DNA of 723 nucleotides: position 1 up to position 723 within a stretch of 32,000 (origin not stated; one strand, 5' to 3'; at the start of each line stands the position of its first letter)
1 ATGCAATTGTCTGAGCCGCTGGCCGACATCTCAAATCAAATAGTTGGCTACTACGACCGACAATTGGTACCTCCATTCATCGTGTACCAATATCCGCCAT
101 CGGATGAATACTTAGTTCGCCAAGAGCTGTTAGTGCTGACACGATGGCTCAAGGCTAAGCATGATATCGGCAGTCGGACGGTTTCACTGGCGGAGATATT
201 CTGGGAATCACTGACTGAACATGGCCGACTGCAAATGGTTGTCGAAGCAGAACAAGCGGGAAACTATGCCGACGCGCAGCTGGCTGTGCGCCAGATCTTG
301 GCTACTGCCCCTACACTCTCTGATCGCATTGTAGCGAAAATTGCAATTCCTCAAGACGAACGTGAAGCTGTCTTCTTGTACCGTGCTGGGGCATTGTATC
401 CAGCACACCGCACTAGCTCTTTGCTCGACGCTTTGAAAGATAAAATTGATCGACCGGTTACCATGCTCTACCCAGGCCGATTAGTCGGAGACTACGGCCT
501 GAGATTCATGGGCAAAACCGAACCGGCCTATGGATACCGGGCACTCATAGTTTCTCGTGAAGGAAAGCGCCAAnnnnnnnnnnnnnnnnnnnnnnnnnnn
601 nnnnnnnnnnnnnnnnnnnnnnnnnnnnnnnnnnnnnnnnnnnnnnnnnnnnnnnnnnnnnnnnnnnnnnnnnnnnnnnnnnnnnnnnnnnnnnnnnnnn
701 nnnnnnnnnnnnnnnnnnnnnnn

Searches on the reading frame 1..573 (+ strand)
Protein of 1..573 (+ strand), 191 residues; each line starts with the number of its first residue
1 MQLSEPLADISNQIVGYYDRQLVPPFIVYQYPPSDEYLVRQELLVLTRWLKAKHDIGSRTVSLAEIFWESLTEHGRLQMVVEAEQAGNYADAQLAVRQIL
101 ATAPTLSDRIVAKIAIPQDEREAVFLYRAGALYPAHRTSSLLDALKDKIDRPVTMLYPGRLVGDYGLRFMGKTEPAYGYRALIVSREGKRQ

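Call 3: search_protein_families(library=pfam, proteins=[window:1-573:+], max_evalue=0.01)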
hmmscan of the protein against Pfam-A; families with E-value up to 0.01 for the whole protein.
window:1-573:+ (191 aa): 1 family
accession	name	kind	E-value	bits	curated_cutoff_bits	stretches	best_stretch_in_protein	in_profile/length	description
PF08747.16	BrxB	-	1.4e-18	67.5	26.8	1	60-182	2-122/124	BREX protein BrxB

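Call 4: search_protein_families(library=ncbifam, proteins=[window:1-573:+], max_evalue=0.01)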
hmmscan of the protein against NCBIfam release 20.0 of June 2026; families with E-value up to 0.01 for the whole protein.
window:1-573:+ (191 aa): 0 families
